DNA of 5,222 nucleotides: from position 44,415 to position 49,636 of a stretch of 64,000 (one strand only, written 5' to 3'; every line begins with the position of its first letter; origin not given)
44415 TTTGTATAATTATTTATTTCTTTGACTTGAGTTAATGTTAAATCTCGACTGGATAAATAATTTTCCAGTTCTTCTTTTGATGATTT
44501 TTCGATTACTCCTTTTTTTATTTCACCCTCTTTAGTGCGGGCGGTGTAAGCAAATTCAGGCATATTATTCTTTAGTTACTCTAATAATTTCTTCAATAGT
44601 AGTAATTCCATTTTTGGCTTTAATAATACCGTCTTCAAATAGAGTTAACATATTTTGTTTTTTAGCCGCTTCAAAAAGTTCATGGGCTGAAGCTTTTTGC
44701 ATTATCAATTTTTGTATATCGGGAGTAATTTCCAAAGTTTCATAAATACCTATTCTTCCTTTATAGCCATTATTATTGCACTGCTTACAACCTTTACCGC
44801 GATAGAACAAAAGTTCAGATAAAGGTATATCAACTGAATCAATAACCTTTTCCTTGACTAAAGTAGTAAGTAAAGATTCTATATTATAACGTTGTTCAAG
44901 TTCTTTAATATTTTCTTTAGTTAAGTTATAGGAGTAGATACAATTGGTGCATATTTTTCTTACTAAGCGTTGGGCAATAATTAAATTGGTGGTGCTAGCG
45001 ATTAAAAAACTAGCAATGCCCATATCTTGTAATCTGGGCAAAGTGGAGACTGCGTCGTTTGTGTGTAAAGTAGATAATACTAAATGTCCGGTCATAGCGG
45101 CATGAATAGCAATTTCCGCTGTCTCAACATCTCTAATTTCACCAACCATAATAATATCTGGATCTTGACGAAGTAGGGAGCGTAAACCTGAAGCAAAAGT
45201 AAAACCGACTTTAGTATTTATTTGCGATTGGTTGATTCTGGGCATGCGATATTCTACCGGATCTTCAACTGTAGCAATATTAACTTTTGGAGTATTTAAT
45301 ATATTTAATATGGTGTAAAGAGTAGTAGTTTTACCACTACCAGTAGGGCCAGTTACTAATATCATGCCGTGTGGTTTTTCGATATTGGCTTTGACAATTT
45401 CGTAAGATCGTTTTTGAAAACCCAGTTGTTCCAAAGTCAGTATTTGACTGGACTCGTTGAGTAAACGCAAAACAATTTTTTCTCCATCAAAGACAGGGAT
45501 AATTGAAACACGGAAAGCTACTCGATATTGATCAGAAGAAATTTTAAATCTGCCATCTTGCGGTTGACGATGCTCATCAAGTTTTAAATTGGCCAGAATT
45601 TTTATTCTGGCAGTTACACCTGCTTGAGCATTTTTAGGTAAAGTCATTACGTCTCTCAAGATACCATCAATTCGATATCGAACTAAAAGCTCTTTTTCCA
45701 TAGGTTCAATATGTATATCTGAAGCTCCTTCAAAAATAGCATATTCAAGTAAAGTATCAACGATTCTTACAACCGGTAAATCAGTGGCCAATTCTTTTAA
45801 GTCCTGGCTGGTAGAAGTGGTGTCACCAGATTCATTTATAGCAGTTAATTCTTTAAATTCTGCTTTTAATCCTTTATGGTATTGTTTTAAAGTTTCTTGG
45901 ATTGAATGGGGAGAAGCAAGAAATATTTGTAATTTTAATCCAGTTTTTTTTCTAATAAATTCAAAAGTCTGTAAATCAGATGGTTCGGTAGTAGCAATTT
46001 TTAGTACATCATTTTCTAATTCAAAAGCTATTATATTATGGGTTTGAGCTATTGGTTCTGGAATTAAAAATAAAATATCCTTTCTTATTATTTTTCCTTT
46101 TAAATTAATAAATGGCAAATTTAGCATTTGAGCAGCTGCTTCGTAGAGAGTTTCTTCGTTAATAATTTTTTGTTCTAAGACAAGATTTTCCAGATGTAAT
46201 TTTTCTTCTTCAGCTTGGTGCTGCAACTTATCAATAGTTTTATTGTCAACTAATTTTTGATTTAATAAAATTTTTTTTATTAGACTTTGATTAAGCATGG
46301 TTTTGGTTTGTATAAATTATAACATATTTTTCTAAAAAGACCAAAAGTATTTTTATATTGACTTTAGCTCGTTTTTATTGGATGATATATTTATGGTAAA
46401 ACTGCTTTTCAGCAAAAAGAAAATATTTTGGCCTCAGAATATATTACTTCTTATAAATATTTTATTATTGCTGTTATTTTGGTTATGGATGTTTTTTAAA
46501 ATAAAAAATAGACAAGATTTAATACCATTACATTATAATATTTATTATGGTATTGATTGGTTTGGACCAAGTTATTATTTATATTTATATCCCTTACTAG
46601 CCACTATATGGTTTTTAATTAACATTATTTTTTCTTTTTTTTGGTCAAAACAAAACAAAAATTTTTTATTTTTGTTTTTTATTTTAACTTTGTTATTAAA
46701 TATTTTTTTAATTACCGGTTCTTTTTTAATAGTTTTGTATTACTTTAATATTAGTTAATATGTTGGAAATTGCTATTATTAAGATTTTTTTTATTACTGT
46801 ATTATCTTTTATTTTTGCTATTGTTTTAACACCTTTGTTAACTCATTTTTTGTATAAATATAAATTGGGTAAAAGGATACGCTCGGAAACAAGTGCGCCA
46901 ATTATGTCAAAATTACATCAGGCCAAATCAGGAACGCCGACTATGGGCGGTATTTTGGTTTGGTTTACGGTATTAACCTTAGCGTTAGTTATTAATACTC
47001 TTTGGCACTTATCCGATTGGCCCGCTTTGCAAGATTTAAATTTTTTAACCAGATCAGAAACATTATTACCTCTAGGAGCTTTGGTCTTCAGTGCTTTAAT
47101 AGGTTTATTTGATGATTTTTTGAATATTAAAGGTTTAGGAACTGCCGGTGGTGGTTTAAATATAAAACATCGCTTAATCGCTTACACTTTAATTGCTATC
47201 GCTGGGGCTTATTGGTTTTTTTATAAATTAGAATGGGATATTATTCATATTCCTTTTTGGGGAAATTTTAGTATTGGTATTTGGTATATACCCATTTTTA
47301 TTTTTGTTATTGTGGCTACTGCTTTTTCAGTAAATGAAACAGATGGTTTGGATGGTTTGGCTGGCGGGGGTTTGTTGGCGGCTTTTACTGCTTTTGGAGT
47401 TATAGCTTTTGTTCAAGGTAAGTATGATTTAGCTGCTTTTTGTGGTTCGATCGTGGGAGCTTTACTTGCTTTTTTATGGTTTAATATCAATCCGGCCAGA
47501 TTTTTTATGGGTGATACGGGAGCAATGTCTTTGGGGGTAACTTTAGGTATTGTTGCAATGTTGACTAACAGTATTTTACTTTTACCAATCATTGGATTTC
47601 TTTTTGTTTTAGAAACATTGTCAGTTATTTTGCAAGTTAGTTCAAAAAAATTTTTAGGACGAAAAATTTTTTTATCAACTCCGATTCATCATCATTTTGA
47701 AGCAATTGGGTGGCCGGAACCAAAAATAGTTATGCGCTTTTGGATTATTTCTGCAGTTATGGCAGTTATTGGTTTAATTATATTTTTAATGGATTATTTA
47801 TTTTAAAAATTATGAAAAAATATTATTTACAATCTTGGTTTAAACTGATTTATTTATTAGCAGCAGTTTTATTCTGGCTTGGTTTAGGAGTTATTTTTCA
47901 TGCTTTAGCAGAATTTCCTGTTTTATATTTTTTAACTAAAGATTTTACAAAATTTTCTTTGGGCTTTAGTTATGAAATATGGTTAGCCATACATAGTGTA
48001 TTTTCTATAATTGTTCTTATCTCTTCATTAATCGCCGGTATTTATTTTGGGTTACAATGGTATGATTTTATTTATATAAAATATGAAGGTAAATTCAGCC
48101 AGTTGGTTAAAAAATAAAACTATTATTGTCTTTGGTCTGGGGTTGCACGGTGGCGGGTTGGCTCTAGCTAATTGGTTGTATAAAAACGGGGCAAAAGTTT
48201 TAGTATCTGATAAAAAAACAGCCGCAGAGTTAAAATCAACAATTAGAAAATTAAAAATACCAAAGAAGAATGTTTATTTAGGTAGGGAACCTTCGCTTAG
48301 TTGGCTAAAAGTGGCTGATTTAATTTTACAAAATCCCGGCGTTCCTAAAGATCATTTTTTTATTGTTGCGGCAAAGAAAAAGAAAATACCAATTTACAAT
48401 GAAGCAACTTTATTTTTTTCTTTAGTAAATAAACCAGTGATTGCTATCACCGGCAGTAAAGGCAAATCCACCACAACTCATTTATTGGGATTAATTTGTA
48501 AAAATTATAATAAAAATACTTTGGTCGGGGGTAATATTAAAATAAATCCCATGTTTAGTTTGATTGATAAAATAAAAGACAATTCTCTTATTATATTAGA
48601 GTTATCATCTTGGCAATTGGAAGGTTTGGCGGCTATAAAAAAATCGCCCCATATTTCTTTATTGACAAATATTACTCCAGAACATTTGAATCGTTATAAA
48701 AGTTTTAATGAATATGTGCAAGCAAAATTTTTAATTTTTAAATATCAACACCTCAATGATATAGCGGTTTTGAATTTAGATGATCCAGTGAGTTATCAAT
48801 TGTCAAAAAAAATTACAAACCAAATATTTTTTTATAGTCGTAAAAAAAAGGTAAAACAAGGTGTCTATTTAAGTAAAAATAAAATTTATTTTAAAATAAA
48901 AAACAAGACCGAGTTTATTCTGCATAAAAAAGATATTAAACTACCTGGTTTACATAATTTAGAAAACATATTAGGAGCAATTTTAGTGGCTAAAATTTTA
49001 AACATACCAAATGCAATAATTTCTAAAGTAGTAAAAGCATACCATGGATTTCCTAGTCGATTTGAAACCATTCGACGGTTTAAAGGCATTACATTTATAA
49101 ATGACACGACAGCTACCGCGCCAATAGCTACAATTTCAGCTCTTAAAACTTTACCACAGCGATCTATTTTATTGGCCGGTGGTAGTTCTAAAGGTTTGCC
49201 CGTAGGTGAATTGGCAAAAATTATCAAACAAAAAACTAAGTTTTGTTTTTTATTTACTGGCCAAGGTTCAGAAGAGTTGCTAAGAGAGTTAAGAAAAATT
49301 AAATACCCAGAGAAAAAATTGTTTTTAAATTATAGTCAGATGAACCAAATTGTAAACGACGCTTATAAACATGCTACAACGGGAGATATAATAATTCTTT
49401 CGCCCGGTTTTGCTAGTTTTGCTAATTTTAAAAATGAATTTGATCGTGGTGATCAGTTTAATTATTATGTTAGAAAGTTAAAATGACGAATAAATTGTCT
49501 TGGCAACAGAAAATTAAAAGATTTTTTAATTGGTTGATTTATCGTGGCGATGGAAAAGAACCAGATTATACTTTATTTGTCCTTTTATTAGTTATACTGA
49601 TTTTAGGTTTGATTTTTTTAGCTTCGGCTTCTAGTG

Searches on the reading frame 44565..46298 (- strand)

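Call 70: search_protein_families(library=ncbifam, proteins=[window:44565-46298:-], max_evalue=1e-10)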
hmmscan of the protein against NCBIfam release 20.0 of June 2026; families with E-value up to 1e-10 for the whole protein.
window:44565-46298:- (577 aa): 15 families
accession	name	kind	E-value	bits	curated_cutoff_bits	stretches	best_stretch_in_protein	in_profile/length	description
TIGR02538.1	type_IV_pilB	equivalog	8.1e-178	592.5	675.65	1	7-576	2-563/564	type IV-A pilus assembly ATPase PilB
TIGR02533.1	type_II_gspE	equivalog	2.2e-166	554.3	630.25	1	82-575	7-486/486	type II secretion system ATPase GspE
NF007755.0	PRK10436.1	equivalog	3.4e-143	477.7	617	1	83-575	13-459/465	type II secretion system protein GspE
NF053534.1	T4PilAsmATPsTfpB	equivalog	2.8e-137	458.6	850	1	13-575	33-582/584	type IV pilus assembly ATPase TfpB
NF041000.1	ATPase_ComGA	equivalog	9.2e-78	260.9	300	1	182-447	2-266/267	competence type IV pilus ATPase ComGA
TIGR01420.1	pilT_fam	subfamily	1.5e-53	182.2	319.1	1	181-448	3-270/343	PilT/PilU family type 4a pilus ATPase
TIGR02525.1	plasmid_TraJ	equivalog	8.6e-27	94.1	368.3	1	275-426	120-272/372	plasmid transfer ATPase TraJ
TIGR02524.1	dot_icm_DotB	equivalog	1.1e-22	80.8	463.3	1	179-452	5-291/358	Dot/Icm type IV secretion system ATPase DotB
NF058587.1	archaellum_moto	equivalog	2.3e-19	69.5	550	1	312-429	277-399/527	archaellum flagellar ATPase motor FlaI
TIGR03819.1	heli_sec_ATPase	hypoth_equivalog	3.2e-16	59.5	373.15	1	224-438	95-312/340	TadA family conjugal transfer-associated ATPase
TIGR02782.1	TrbB_P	equivalog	6.8e-16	58.4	304.55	1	296-426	123-255/303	P-type conjugative transfer ATPase TrbB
NF010469.0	PRK13894.1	subfamily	1.6e-15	57.2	508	1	297-425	137-266/320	conjugal transfer ATPase TrbB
TIGR02788.1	VirB11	equivalog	5.3e-13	48.7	249.95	1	299-430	134-269/308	P-type DNA transfer ATPase VirB11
NF010407.0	PRK13833.1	subfamily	1e-12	48.2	499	1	300-426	135-262/323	conjugal transfer protein TrbB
NF053672.1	bindosome_BasE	exception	5.9e-11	41.8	1000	0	313-425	273-390/512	bindosome assembly system ATPase subunit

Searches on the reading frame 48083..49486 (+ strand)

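Call 70: search_protein_families(library=ncbifam, proteins=[window:48083-49486:+], max_evalue=1e-10)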
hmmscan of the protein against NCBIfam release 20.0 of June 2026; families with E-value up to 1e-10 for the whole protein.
window:48083-49486:+ (467 aa): 17 families
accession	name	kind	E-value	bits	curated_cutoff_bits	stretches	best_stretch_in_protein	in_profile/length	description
TIGR01087.1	murD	equivalog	2.2e-111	373.1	211.95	1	13-464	1-440/441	UDP-N-acetylmuramoyl-L-alanine--D-glutamate ligase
TIGR01082.1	murC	equivalog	9e-42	143.7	335.1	1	19-356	5-339/449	UDP-N-acetylmuramate--L-alanine ligase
NF053645.1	pMurC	equivalog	4.5e-34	118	560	1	28-252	14-244/492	pseudomurein biosynthesis peptide ligase pMurC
TIGR01143.1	murF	subfamily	3.6e-30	105.3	288.6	1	111-359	68-320/418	UDP-N-acetylmuramoyl-tripeptide--D-alanyl-D-alanine ligase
TIGR01085.1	murE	subfamily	2.3e-25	89.4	257.3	1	166-341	155-337/472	UDP-N-acetylmuramyl-tripeptide synthetase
NF001126.0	PRK00139.1-4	equivalog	4.2e-25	88.2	373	1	167-341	172-347/486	UDP-N-acetylmuramoyl-L-alanyl-D-glutamate--2,6-diaminopimelate ligase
NF008896.0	PRK11929.1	equivalog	4.7e-24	84.3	1023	1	109-358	596-856/965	bifunctional UDP-N-acetylmuramoyl-L-alanyl-D-glutamate--2,6-diaminopimelate ligase MurE/UDP-N-acetylmuramoyl-tripeptide--D-alanyl-D-alanine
NF053646.1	pMurD1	equivalog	1.1e-23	83.7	610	1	24-364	11-355/465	pseudomurein biosynthesis peptide ligase pMurD1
NF053647.1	pMurD2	equivalog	1.3e-20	73.7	550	1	15-258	4-239/405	pseudomurein biosynthesis peptide ligase pMurD2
NF053648.1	pMurE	equivalog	1.5e-20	73.4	600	1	119-424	100-422/464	pseudomurein biosynthesis peptide ligase pMurE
NF001124.0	PRK00139.1-2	equivalog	1.2e-18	67.2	476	1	169-357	179-371/500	UDP-N-acetylmuramoyl-L-alanyl-D-glutamate--2,6-diaminopimelate ligase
NF001123.0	PRK00139.1-1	equivalog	5.6e-14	51.7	586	1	168-357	176-370/493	UDP-N-acetylmuramoyl-L-alanyl-D-glutamate--2,6-diaminopimelate ligase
NF033197.0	F430_CfbE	equivalog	1.3e-13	50.7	250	0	231-425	221-418/430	coenzyme F430 synthase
NF011171.0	PRK14573.1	equivalog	1.8e-13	49.3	1015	1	18-347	9-326/809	bifunctional UDP-N-acetylmuramate--L-alanine ligase/D-alanine--D-alanine ligase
TIGR02068.2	cya_phycin_syn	equivalog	4e-13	48.3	850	0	190-322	566-714/862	cyanophycin synthetase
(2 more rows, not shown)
